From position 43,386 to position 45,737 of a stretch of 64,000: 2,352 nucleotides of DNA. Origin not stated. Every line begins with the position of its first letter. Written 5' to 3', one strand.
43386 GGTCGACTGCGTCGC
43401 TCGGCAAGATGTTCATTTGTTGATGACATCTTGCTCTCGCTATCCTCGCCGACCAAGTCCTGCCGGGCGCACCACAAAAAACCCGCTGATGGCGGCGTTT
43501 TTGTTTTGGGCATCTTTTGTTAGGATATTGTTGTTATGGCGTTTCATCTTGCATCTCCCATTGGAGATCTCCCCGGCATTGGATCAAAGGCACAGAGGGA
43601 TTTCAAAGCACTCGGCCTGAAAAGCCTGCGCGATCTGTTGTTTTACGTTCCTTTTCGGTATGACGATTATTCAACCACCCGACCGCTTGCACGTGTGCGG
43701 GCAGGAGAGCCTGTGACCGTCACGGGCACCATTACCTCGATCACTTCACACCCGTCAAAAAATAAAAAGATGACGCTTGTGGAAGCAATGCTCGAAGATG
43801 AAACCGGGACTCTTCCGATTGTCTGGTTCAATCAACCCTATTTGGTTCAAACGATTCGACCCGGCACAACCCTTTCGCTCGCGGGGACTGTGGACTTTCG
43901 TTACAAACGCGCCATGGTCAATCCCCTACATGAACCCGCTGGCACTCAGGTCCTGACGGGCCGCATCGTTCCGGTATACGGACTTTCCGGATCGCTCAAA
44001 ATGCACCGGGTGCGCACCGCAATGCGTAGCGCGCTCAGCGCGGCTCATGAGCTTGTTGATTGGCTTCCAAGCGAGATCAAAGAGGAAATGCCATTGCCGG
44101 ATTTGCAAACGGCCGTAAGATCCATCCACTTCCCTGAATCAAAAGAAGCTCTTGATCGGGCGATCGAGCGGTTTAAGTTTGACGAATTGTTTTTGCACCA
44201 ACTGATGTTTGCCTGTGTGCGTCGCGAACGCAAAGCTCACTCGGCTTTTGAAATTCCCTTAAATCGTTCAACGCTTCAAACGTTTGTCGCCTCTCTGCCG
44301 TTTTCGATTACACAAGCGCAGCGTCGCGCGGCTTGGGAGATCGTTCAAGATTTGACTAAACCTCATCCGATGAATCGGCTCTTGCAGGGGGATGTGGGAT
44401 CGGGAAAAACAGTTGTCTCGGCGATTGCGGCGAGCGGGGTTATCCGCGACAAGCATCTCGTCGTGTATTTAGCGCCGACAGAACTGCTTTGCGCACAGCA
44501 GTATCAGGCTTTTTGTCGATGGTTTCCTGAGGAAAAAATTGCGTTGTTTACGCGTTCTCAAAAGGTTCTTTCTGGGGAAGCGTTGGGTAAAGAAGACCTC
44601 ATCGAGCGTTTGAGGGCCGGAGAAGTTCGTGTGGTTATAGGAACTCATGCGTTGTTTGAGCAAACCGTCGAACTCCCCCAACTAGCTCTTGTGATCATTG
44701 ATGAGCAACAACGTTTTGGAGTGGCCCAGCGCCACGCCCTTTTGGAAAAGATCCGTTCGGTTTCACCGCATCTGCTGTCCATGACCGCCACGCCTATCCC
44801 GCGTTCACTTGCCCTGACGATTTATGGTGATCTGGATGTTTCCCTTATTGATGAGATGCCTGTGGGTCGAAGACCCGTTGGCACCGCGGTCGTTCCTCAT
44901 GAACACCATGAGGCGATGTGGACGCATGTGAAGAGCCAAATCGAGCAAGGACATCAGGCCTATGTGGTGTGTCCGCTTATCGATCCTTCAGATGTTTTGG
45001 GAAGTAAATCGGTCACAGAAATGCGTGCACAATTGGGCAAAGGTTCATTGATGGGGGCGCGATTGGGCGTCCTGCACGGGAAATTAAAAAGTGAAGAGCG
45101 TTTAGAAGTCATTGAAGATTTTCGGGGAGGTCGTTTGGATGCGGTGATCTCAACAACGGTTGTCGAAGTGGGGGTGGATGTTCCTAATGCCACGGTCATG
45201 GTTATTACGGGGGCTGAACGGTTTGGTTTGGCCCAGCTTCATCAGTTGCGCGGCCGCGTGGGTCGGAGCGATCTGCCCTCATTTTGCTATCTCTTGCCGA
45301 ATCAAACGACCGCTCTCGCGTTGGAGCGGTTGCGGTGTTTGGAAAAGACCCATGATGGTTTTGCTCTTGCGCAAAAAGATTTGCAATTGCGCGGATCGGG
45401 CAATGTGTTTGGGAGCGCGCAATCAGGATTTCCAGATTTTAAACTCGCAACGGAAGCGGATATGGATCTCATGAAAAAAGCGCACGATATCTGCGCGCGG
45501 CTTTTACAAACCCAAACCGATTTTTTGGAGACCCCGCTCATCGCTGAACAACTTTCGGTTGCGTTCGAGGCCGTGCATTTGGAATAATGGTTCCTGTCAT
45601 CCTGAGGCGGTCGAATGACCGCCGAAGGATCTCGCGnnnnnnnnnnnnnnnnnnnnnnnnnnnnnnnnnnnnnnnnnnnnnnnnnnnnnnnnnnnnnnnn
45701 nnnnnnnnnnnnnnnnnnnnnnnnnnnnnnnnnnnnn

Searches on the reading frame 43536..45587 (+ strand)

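Call 67: search_protein_families(library=pfam, proteins=[window:43536-45587:+], max_evalue=0.00001)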
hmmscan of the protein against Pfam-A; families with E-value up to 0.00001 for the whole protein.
window:43536-45587:+ (683 aa): 6 families
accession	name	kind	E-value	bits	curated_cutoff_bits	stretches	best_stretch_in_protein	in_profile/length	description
PF17191.10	RecG_wedge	-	5.3e-21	75.3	23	1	14-168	7-160/162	RecG wedge domain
PF00271.37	Helicase_C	-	7.1e-20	71.7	23.5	1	468-578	11-109/110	Helicase conserved C-terminal domain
PF00270.35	DEAD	-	1.8e-18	67.3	26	1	278-424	14-163/167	DEAD/DEAH box helicase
PF04851.21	ResIII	-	6.6e-10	39.6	22.5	1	258-420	4-162/164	Type III restriction enzyme, res subunit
PF01336.31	tRNA_anti-codon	-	4.5e-07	30.1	27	1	60-125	1-63/75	OB-fold nucleic acid binding domain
PF19833.4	RecG_dom3_C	-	1.1e-06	29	26.8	1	605-663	1-61/87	ATP-dependent DNA helicase RecG, domain 3, C-terminal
